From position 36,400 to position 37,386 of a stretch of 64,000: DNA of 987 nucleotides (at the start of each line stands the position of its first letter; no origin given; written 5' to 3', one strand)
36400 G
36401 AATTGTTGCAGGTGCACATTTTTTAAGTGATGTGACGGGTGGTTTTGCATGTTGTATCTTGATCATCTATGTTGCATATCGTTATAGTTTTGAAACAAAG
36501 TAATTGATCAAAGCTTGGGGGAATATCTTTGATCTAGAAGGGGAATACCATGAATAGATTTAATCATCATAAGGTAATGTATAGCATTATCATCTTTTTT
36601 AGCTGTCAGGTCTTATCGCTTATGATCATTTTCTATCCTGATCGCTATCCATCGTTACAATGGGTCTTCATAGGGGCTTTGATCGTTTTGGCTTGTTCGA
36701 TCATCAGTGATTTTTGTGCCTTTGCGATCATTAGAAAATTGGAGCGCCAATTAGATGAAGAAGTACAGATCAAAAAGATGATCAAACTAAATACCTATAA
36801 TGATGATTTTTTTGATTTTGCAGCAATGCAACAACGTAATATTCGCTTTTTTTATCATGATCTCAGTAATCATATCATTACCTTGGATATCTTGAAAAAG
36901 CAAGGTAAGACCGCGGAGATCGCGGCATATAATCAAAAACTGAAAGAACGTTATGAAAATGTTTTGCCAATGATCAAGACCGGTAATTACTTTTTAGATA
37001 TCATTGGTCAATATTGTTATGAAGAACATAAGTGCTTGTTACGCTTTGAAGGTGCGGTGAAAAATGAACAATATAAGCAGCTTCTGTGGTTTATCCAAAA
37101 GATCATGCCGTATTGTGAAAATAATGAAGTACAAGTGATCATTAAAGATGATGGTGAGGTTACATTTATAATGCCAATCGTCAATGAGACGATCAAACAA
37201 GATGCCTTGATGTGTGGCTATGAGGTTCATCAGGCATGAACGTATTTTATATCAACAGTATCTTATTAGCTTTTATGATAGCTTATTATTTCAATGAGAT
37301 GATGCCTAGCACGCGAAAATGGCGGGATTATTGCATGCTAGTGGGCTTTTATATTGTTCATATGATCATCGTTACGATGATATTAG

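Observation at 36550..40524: Three tandem, translationally coupled AgrC-like sensor paralogs with complementary defects, convergent with one LytTR regulator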

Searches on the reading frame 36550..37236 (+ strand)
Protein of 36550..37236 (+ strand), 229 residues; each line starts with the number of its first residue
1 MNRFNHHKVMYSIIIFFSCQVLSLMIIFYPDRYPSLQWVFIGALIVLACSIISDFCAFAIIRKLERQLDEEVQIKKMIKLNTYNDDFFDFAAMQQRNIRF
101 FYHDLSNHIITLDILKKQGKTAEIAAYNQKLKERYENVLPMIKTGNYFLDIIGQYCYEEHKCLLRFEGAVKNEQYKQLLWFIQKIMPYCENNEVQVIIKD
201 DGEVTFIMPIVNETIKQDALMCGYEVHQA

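Call 3: search_protein_families(library=pfam, proteins=[window:36550-37236:+], max_evalue=1)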
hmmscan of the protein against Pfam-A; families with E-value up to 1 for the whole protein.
window:36550-37236:+ (229 aa): 3 families
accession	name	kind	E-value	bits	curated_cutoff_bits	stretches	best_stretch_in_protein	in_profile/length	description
PF03786.19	UxuA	-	0.022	14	23.7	1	161-201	166-207/352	D-mannonate dehydratase (UxuA)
PF06814.19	GOST_TM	-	0.041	13.9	25.2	1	3-90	104-186/246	GOST, seven transmembrane domain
PF03631.20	Virul_fac_BrkB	-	0.15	12.1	33.7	1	13-54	167-208/259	Virulence factor BrkB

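Call 4: search_protein_families(library=ncbifam, proteins=[window:36550-37236:+], max_evalue=1)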
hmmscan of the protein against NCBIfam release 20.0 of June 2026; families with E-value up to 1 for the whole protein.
window:36550-37236:+ (229 aa): 3 families
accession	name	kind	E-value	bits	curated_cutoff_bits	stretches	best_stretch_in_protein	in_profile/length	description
NF033688.1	MG406_fam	hypoth_equivalog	0.0079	16.6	40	1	6-69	6-68/118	MG406 family protein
NF003027.0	PRK03906.1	subfamily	0.034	13.1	191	1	161-201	195-235/385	mannonate dehydratase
NF041560.1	T6SS_Burk_ExIF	subfamily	0.94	9.1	90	1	9-75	132-199/234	putative type VI secretion system effector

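Call 11: search_solved_structures(query=window:36550-37236:+, max_evalue=10, show_alignments=3)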
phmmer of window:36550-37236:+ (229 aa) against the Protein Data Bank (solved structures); distinct sequences matched with E-value up to 10: 5.
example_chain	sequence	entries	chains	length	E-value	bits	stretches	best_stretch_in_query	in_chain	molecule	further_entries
9ehs_R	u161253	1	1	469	0.14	14.8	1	12-68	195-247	Adenosine receptor A3,adenosine A3 receptor fused to BRIL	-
8x16_R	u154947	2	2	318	0.19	14.4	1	13-65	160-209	Adenosine receptor A3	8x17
9ebh_R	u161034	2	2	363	0.23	14.1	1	13-65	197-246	Adenosine receptor A3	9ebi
3nkz_A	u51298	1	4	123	0.71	12.5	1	2-110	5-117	Flagellar protein fliT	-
3eoy_G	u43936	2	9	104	1.6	11.4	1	117-169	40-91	Junctional adhesion molecule A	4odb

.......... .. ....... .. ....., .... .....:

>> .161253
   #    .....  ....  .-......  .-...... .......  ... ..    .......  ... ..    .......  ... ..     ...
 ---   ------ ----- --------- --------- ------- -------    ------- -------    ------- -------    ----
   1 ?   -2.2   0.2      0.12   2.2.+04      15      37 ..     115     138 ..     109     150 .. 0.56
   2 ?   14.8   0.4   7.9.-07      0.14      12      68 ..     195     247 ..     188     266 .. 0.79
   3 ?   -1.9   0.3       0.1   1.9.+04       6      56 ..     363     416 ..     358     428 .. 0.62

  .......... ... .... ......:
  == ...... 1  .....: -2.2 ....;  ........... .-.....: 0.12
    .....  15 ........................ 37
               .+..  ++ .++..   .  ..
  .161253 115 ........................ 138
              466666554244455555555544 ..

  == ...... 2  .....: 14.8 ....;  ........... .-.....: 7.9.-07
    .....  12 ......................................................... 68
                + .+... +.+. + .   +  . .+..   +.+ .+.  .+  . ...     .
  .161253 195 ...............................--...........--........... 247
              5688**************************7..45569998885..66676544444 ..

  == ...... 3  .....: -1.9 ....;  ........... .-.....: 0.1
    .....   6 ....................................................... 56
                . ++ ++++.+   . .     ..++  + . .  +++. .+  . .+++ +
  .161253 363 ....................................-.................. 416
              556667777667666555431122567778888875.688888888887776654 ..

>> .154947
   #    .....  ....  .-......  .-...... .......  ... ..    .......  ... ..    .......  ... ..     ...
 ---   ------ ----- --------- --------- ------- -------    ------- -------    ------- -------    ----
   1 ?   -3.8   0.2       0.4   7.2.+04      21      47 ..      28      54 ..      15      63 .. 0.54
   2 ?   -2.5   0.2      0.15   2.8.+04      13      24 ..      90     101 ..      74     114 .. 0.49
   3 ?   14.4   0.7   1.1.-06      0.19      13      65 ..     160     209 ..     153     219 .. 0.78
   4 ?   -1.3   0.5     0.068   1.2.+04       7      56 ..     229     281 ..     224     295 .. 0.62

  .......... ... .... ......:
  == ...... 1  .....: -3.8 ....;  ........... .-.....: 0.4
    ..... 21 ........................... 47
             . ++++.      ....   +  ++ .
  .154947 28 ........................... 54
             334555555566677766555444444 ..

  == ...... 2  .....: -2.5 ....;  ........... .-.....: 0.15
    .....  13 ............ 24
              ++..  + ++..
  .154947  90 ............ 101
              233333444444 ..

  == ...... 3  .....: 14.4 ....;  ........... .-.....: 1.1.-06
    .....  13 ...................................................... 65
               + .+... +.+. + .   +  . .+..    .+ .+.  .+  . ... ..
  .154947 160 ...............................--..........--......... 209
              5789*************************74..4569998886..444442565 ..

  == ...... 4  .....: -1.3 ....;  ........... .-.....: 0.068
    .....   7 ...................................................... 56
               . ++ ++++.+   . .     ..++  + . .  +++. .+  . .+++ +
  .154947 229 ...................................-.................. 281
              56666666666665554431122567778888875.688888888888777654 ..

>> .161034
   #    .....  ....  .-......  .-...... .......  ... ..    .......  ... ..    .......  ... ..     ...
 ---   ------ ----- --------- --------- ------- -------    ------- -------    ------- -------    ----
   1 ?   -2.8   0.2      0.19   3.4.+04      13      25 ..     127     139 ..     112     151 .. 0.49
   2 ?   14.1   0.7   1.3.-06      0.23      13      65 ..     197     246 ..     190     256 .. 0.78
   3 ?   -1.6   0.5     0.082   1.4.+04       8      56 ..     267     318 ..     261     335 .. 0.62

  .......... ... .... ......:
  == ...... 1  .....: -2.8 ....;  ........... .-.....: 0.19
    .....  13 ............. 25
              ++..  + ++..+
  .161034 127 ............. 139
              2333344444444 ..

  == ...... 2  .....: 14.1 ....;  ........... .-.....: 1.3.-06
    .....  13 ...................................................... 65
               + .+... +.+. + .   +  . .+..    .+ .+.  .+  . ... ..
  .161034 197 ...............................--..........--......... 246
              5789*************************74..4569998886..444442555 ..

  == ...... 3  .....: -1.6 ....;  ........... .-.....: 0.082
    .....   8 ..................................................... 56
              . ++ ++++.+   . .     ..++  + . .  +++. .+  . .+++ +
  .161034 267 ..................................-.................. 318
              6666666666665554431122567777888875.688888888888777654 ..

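Call 12: find_homologous_proteins(query=window:36550-37236:+)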
Query window:36550-37236:+ (229 aa): 2 proteins with E <= 0.001 among 74 candidates.
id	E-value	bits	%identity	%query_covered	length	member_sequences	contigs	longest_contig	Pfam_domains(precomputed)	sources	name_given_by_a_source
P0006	1.1e-150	517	100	100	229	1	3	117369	-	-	-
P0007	1.8e-74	268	56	96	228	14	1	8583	-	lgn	-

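Call 19: search_solved_structures(query=A2, max_evalue=10, show_alignments=4)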
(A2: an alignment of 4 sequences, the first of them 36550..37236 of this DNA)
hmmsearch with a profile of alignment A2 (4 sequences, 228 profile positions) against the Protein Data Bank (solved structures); distinct sequences matched with E-value up to 10: 6.
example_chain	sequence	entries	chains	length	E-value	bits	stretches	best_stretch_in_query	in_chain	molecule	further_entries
9ehs_R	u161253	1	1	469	0.076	15.7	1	13-70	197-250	Adenosine receptor A3,adenosine A3 receptor fused to BRIL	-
7aih_U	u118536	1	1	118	0.14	14.9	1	160-212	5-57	bL33m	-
7ane_U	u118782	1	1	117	0.14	14.8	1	160-212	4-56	bL33m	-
3u7i_A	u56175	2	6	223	0.42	13.3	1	110-150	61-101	FMN-dependent NADH-azoreductase 1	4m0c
6hiv_A6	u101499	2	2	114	0.54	12.9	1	163-213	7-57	bL33m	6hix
8rq3_A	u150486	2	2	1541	1.1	11.9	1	2-56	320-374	ATP-binding cassette sub-family C member 2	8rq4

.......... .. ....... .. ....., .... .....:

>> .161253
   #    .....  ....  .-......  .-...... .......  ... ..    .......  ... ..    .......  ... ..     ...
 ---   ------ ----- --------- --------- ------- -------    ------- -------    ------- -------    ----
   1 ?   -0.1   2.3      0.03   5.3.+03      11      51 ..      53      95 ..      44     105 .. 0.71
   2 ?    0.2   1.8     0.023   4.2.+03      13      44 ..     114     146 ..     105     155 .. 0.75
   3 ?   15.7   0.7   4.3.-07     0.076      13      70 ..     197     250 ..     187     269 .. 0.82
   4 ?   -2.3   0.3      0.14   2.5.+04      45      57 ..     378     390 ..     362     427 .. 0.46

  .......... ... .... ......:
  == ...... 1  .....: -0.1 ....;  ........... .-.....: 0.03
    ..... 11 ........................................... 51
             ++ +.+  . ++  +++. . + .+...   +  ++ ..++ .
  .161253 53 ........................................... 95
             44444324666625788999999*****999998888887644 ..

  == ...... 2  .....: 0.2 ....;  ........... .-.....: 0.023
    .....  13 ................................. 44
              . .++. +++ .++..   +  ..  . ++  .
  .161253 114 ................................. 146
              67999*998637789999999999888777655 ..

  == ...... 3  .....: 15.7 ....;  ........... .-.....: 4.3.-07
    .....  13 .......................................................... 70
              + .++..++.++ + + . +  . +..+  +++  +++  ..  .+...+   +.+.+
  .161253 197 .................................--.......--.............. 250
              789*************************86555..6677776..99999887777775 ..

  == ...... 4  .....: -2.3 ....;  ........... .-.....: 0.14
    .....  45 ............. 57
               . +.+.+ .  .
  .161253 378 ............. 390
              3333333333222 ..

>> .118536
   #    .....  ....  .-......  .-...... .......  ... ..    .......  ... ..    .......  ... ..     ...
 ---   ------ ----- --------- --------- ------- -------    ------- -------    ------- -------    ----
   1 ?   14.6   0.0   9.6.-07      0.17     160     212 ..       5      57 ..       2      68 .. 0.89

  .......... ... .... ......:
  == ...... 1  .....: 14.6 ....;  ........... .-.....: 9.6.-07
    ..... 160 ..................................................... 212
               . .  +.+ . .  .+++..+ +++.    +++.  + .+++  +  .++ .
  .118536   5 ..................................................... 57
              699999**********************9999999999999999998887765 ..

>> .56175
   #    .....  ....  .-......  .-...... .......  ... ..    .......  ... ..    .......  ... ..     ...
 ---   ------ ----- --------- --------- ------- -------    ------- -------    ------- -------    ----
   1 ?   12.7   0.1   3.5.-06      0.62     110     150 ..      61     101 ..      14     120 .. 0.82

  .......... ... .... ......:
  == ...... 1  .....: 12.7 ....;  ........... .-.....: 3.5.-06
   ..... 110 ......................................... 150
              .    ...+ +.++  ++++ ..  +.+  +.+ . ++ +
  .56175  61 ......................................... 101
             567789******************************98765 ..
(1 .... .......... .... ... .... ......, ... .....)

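Call 22: find_encoding_contigs(protein=P0006, flank=3000, max_places=6)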
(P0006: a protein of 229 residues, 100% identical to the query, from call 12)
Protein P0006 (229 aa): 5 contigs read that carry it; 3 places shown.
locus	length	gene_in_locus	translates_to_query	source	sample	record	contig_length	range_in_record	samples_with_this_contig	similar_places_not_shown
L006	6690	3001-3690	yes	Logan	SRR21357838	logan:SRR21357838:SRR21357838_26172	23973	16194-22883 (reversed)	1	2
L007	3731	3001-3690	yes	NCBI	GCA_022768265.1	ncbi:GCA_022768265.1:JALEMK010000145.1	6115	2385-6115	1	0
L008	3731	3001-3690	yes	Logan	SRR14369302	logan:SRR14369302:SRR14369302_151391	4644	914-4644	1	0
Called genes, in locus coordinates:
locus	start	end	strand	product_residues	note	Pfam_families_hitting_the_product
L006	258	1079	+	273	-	PF08282:Hydrolase_3, PF05116:S6PP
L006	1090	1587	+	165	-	PF22526:DUF7000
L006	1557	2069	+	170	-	PF04542:Sigma70_r2, PF08281:Sigma70_r4_2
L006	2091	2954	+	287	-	PF01569:PAP2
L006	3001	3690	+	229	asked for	-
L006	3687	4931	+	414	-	-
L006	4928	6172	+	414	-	-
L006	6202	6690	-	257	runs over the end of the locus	PF00072:Response_reg (weak), PF04397:LytTR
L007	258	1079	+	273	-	PF08282:Hydrolase_3, PF05116:S6PP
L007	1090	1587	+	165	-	PF22526:DUF7000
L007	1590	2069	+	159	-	PF04542:Sigma70_r2, PF08281:Sigma70_r4_2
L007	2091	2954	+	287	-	PF01569:PAP2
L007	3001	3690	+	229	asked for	-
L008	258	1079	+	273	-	PF08282:Hydrolase_3, PF05116:S6PP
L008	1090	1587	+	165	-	PF22526:DUF7000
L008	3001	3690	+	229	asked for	-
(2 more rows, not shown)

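Call 43: predict_structure(alignment_id=A4)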
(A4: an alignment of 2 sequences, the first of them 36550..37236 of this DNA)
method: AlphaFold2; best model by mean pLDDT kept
length: 229 residues; sequences in the alignment: 2
mean_pLDDT: 63.6   pTM: 0.47
mean pLDDT of the five models: 63.6, 62.3, 58.9, 56.3, 55.8
residues with pLDDT >= 90: 19; 70-90: 66; 50-70: 84; < 50: 60
segments of 3 or more residues with pLDDT < 50: 1-4, 53-103
pLDDT, mean of each block of 10 residues (from residue 1): 45 66 59 57 56 47 41 37 37 38 52 60 67 64 70 77 84 70 83 88 88 90 89
secondary structure, 60 per line:
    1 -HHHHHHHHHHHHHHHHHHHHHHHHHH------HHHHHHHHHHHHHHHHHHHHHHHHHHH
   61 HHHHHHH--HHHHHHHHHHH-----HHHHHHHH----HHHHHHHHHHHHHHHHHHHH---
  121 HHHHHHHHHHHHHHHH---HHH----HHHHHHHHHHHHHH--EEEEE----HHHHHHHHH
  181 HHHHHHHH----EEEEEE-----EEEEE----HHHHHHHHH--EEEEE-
elements in order: H2-27 H34-67 H70-80 H86-93 H98-117 H121-136 H147-160 E163-167 H172-188 E193-198 E204-208 H213-221 E224-228

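Call 59: fold_search(model_id=the predicted structure, library=pdb)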
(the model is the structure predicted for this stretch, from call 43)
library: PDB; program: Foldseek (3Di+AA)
matches with E <= 10: 339; with E <= 0.001: 0
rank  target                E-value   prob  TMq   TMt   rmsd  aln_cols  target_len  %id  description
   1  6u1h_D                2.8e-01  0.21  0.12  0.09  10.8        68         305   15  Thermus thermophilus D-alanine-D-alanine ligase in complex with ADP, phosphate, Mg2+ and K+ (released 2020-05-06)
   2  6u1i_D                2.8e-01  0.21  0.12  0.09  10.8        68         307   15  Thermus thermophilus D-alanine-D-alanine ligase in complex with ADP, phosphorylated D-cycloserine, Mg2+ and K+ (released 2020-05-06)
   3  2yzm_B                4.4e-01  0.16  0.12  0.09  10.8        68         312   15  Structure of D-Alanine:D-Alanine Ligase with substrate from Thermus thermophilus HB8 (released 2007-11-06)
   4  2yzg_A                4.4e-01  0.16  0.12  0.09  10.8        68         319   15  Crystal structure of D-ALA:D-ALA Ligase from Thermus thermophilus HB8 (released 2007-11-06)
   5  4fym_C                4.4e-01  0.14  0.19  0.19  14.7       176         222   10  Crystal structure of Plasmodium falciparum orotate phosphoribosyltransferase (released 2013-08-07)
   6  7tch_B                4.4e-01  0.06  0.11  0.11  12.6       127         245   13  BceAB E169Q variant ATP-bound conformation (released 2022-04-06)
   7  7kh1_A2               4.7e-01  0.08  0.15  0.18  19.3       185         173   10  Baseplate Complex for Myoviridae Phage XM1 (released 2021-10-27)
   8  4fym_A                5.3e-01  0.18  0.22  0.22  14.2       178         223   10  Crystal structure of Plasmodium falciparum orotate phosphoribosyltransferase (released 2013-08-07)
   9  6u1d_A                5.3e-01  0.15  0.12  0.09  10.8        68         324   15  Thermus thermophilus D-alanine-D-alanine ligase in complex with ATP, D-alanine-D-alanine, Mg2+ and Rb+ (released 2020-05-06)
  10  4fym_E                6.0e-01  0.13  0.20  0.20  14.3       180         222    9  Crystal structure of Plasmodium falciparum orotate phosphoribosyltransferase (released 2013-08-07)
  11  4p83_B                6.0e-01  0.08  0.13  0.17   9.9       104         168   14  Structure of engineered PyrR protein (PURPLE PyrR) (released 2014-12-17)
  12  4wml                  6.0e-01  0.06  0.12  0.13  11.4       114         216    8  Crystal structure of Saccharomyces cerevisiae OMP synthase in complex with PRP(CH2)P (released 2015-12-23)
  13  2yzg_B                6.4e-01  0.14  0.12  0.09  10.8        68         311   15  Crystal structure of D-ALA:D-ALA Ligase from Thermus thermophilus HB8 (released 2007-11-06)
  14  4fym_D                6.4e-01  0.13  0.20  0.20  14.4       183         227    9  Crystal structure of Plasmodium falciparum orotate phosphoribosyltransferase (released 2013-08-07)
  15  4nte_A                6.4e-01  0.11  0.11  0.09  10.3        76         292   14  Crystal structure of DepH (released 2014-03-05)
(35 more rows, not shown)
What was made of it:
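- Tried and rejected: Its Foldseek search gave nothing below E 0.28 (calls 43, 59).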

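Call 70: find_related_loci(query=A6, collection=metagenome_contigs, flank=5000)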
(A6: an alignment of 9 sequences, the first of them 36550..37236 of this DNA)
Query A6 (229 aa) in metagenome_contigs; peptide patterns used: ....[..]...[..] (x = any residue, [..] = any of these).
100 stretches matched a pattern; 7 encode a relative of the query (tblastn E <= 1e-3); 7 distinct loci.
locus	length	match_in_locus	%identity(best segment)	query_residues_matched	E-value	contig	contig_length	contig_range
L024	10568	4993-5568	42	5-194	1e-44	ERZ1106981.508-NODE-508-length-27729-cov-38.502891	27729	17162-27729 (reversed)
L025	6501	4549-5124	41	5-194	1e-43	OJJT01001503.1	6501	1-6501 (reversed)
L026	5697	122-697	41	5-194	1e-43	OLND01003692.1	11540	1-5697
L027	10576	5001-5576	40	5-194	6e-42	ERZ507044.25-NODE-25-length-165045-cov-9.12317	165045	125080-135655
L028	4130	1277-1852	41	5-194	1e-38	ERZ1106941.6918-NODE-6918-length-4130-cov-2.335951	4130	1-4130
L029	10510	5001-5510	40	5-173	6e-38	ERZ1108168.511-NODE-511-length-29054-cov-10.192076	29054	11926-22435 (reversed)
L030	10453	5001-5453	40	5-155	5e-31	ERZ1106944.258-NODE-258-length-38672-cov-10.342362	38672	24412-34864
